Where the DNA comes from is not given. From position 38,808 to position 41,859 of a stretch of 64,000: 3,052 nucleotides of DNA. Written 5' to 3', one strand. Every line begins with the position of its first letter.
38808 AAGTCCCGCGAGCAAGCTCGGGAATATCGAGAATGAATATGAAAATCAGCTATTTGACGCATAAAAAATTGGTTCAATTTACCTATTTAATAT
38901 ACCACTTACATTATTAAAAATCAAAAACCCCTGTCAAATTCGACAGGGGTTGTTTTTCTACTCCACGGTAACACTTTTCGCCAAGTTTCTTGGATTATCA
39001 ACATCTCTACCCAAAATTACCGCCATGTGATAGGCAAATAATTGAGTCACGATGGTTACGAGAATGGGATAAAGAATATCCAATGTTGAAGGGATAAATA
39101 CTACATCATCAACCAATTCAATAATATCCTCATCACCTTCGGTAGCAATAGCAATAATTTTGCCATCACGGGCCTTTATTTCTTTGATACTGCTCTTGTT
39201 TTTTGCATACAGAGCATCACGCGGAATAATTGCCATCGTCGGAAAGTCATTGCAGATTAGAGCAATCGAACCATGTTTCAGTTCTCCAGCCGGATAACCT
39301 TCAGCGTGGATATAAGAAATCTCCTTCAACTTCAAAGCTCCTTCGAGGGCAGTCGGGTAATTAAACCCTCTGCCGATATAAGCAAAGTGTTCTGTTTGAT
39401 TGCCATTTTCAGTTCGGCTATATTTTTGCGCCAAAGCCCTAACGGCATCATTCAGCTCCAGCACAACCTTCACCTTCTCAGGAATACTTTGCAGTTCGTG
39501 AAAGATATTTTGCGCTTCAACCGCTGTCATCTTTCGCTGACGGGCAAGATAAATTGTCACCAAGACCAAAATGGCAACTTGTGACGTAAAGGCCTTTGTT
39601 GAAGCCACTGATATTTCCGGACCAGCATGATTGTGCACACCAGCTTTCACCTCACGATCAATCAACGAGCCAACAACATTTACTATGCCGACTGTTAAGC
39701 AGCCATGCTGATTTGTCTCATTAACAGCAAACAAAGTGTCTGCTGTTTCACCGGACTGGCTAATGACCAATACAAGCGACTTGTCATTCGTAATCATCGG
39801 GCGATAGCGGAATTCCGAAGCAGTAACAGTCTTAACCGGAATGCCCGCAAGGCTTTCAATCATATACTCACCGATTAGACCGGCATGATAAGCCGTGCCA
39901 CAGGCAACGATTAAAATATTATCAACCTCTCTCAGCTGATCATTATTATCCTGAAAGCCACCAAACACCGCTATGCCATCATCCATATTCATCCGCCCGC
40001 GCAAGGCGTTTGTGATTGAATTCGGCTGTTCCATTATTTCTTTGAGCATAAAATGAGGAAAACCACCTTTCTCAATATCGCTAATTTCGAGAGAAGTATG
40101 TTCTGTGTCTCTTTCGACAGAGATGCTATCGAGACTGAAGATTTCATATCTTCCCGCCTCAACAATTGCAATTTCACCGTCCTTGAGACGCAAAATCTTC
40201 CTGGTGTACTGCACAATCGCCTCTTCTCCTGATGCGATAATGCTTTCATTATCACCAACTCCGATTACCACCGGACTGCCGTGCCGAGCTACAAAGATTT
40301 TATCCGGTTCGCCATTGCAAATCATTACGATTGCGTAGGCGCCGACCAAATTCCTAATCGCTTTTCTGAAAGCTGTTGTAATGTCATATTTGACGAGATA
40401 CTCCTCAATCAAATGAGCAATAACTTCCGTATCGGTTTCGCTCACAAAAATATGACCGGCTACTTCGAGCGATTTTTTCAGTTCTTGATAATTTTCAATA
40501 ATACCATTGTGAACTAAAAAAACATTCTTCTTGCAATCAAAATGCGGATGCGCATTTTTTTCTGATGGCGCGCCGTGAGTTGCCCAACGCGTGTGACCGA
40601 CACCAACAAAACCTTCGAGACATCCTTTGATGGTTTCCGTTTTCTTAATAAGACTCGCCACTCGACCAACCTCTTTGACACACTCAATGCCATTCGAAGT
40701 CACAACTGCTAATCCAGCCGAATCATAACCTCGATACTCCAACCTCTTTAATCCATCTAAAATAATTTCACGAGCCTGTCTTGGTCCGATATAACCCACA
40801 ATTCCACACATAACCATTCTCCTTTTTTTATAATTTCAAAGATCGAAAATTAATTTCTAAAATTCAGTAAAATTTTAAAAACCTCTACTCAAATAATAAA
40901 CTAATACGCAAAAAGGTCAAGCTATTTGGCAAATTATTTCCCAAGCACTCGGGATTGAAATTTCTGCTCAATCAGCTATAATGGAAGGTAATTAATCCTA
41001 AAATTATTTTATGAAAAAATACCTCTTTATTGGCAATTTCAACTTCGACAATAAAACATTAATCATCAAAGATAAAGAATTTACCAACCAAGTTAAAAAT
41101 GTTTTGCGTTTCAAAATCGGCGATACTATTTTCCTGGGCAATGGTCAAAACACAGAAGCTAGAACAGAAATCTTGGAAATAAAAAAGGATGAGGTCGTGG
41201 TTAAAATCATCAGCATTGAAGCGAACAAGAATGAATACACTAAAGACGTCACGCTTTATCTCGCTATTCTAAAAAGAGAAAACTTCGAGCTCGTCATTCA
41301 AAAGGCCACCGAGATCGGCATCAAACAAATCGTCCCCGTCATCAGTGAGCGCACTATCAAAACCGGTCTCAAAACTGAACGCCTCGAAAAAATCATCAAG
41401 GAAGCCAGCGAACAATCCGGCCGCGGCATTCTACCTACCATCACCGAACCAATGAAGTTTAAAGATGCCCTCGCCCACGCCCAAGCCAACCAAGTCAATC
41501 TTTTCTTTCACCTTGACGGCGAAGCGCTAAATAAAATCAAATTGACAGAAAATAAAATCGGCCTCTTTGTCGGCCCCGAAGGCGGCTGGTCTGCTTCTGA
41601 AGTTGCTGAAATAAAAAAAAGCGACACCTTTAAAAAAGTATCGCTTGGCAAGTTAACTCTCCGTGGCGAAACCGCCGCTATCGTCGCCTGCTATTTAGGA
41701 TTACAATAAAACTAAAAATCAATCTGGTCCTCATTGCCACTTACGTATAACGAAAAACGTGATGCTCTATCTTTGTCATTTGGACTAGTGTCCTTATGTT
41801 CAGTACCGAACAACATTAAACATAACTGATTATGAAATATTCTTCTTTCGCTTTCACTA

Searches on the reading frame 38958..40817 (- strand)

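Call 16: search_protein_families(library=pfam, proteins=[window:38958-40817:-], max_evalue=0.001)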
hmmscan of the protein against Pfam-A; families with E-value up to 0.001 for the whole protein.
window:38958-40817:- (619 aa): 3 families
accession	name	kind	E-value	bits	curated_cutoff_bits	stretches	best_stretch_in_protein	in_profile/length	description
PF01380.27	SIS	-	1.1e-44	151.8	25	2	295-421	2-129/131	SIS domain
PF13522.11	GATase_6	-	3.9e-20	72.6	27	1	68-195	9-128/130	Glutamine amidotransferase domain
PF13537.11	GATase_7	-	1.8e-14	54.3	25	1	83-201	7-121/123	Glutamine amidotransferase domain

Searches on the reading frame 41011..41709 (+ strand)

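Call 16: search_protein_families(library=pfam, proteins=[window:41011-41709:+], max_evalue=0.001)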
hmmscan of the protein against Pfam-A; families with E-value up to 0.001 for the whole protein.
window:41011-41709:+ (232 aa): 2 families
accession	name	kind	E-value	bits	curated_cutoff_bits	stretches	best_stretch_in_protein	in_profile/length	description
PF04452.19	Methyltrans_RNA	-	5.4e-44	150.1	23.9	1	77-227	4-161/165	RNA methyltransferase domain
PF20260.4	PUA_4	-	1.7e-09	38.1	23.9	1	29-67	10-48/48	RNA methyltransferase PUA domain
